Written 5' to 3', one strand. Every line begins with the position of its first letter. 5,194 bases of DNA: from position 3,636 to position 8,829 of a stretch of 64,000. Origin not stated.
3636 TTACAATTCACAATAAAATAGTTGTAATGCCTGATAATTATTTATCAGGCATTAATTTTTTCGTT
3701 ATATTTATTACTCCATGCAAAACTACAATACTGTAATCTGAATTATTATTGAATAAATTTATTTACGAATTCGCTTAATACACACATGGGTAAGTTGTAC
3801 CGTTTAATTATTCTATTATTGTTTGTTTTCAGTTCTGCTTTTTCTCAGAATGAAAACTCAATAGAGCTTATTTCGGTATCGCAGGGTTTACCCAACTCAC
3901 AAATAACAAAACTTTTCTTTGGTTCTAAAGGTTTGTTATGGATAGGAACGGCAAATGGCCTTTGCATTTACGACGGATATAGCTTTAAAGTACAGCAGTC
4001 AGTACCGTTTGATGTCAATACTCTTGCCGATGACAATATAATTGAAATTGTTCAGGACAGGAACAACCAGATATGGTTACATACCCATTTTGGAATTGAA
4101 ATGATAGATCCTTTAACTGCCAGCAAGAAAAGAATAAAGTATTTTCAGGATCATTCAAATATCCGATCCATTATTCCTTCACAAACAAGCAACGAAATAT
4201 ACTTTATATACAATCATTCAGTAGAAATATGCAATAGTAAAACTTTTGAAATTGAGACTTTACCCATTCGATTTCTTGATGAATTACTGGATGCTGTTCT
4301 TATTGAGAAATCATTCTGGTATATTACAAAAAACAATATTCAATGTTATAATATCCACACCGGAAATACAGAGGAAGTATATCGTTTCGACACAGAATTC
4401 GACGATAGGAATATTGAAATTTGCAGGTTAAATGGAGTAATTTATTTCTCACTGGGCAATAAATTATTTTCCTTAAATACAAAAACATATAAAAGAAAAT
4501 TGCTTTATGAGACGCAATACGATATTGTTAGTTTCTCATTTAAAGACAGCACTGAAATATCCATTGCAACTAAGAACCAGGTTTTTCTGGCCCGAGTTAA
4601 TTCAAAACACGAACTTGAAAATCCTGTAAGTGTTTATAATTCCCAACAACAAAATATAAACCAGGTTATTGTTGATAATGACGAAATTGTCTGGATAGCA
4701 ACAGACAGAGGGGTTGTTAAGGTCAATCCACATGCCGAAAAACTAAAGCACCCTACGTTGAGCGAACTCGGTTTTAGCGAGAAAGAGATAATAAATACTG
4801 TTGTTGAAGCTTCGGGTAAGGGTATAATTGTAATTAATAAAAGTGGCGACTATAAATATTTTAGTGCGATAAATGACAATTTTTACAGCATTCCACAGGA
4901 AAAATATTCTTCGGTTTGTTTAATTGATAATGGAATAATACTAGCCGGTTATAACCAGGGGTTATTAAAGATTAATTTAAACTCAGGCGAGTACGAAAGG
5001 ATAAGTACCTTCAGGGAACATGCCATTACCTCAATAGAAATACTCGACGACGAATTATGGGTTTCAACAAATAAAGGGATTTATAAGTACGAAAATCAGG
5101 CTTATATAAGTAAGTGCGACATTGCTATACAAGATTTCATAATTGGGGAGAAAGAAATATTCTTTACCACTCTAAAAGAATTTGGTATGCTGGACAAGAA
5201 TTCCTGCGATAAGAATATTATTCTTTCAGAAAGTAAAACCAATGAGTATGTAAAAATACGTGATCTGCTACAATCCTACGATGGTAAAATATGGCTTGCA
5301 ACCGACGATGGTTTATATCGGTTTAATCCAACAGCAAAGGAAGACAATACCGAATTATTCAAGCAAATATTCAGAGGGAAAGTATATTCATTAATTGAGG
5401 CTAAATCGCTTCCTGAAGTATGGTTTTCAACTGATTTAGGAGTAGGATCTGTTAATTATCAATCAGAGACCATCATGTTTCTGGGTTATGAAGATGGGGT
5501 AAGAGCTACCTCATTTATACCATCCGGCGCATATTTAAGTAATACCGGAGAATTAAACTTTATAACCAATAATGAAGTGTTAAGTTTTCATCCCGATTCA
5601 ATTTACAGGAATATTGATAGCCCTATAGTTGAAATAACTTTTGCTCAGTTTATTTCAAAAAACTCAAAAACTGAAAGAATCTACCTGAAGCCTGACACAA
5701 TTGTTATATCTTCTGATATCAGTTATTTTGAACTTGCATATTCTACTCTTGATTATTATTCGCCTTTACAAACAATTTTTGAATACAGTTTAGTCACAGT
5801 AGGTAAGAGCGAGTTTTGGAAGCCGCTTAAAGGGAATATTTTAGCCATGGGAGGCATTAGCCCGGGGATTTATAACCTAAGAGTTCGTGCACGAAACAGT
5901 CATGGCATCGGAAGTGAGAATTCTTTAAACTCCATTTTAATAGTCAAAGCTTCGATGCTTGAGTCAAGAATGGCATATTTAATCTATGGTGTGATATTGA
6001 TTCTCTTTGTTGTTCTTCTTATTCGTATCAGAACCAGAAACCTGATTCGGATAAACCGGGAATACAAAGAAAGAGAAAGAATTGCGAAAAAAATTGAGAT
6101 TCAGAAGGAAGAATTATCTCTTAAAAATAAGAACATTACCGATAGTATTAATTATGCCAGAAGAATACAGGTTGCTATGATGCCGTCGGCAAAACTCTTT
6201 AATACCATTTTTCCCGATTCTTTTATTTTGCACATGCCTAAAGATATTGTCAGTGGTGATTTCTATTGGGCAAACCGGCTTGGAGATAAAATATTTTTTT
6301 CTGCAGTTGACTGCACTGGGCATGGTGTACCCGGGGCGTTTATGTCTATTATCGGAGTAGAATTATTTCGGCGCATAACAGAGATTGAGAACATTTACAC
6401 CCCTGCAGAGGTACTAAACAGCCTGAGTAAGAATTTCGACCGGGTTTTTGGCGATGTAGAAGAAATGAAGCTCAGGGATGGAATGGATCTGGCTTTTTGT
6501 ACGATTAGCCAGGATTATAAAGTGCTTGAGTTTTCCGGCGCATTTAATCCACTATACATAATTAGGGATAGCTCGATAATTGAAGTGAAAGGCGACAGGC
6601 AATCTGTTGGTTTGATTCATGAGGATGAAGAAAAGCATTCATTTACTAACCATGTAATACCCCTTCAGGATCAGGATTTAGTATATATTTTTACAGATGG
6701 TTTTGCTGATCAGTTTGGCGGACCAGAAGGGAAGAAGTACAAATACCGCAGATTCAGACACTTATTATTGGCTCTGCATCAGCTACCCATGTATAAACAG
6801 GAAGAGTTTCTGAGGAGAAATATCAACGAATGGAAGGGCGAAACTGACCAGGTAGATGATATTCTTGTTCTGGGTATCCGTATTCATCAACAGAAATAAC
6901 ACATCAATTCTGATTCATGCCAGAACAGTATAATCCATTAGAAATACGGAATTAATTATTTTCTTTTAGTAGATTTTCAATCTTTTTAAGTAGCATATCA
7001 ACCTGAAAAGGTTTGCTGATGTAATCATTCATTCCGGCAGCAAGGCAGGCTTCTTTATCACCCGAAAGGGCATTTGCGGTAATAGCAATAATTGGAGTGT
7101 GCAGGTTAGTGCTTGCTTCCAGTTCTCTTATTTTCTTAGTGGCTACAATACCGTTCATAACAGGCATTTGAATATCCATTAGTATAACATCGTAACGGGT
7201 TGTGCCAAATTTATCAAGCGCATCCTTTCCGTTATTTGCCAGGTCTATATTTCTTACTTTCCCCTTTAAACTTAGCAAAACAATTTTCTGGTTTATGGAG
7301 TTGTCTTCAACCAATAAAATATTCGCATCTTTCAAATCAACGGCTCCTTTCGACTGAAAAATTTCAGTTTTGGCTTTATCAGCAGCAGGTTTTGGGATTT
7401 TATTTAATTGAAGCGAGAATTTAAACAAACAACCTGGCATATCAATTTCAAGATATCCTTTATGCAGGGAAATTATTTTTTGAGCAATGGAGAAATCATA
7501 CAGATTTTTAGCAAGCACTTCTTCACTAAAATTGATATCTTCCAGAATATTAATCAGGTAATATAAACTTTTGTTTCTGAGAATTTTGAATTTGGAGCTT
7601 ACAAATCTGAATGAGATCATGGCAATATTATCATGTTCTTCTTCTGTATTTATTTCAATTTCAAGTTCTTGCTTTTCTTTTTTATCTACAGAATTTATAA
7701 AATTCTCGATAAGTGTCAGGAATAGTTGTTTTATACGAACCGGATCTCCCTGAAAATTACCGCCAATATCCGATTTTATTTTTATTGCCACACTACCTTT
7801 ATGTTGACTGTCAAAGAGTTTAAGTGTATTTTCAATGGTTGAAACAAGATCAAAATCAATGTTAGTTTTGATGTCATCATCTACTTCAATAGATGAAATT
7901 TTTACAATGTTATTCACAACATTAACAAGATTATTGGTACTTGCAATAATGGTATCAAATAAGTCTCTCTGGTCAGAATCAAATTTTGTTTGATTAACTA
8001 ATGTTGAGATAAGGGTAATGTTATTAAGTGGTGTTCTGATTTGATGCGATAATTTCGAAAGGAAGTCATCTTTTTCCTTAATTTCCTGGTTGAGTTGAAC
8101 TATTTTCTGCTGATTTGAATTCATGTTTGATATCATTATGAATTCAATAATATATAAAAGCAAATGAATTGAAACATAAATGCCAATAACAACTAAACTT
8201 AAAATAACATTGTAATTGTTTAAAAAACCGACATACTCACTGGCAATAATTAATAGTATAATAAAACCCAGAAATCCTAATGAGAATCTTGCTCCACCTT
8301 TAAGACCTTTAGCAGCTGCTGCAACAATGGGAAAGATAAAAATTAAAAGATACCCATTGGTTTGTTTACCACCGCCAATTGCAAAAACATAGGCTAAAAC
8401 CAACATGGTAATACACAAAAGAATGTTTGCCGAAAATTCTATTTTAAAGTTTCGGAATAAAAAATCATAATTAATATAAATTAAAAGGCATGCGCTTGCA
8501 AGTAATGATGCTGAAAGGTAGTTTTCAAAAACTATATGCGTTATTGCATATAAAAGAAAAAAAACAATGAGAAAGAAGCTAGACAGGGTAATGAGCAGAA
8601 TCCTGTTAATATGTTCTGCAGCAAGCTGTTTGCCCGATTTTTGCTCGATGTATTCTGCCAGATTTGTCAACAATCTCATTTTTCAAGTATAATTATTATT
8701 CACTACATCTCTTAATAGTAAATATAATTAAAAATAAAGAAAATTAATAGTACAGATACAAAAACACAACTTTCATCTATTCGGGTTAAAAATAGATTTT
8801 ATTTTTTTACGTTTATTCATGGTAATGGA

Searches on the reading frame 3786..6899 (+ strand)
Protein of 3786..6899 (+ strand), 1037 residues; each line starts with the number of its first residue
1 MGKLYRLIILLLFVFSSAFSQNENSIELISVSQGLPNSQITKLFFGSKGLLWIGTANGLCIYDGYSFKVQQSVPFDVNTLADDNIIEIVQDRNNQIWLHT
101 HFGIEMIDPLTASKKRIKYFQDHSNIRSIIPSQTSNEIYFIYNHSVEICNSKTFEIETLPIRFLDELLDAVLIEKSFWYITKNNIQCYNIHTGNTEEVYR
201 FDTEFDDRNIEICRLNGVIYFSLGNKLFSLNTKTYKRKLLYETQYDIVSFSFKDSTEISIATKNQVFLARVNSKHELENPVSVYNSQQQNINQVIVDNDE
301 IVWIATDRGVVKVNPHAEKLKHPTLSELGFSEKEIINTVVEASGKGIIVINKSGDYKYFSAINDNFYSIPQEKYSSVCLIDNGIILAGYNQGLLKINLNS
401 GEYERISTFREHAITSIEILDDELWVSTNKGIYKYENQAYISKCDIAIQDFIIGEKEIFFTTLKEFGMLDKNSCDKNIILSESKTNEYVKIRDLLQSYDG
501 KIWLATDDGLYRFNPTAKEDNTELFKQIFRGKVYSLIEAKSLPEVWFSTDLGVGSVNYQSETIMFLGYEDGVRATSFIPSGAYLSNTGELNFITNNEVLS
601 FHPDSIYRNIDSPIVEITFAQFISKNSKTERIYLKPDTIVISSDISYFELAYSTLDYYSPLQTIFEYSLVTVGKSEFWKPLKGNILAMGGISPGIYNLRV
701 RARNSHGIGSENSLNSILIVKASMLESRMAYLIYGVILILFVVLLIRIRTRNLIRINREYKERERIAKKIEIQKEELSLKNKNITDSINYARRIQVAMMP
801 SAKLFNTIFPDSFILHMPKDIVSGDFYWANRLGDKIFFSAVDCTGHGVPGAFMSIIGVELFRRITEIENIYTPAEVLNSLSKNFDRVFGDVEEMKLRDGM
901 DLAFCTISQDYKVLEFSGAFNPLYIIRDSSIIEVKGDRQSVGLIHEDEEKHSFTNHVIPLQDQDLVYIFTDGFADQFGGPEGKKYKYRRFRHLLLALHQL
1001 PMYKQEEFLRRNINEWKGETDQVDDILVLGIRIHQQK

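Call 26: search_protein_families(library=pfam, proteins=[window:3786-6899:+], max_evalue=0.00001)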
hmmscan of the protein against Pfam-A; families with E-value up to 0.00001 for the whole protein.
window:3786-6899:+ (1037 aa): 2 families
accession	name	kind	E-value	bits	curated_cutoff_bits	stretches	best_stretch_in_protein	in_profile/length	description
PF07228.17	SpoIIE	-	5.6e-15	56.2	25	1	834-1033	3-191/192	Stage II sporulation protein E (SpoIIE)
PF07494.17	Reg_prop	-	7.5e-13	47.5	20.4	0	34-57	1-24/24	Two component regulator propeller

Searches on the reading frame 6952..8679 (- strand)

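Call 26: search_protein_families(library=pfam, proteins=[window:6952-8679:-], max_evalue=0.00001)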
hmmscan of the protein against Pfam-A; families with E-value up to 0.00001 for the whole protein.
window:6952-8679:- (575 aa): 2 families
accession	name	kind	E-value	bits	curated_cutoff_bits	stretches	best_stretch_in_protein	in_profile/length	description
PF00072.30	Response_reg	-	1.5e-25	89.9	30.2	1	454-568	1-111/111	Response regulator receiver domain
PF00512.31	HisKA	-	1.2e-11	44.9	26.9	1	203-265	2-64/66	His Kinase A (phospho-acceptor) domain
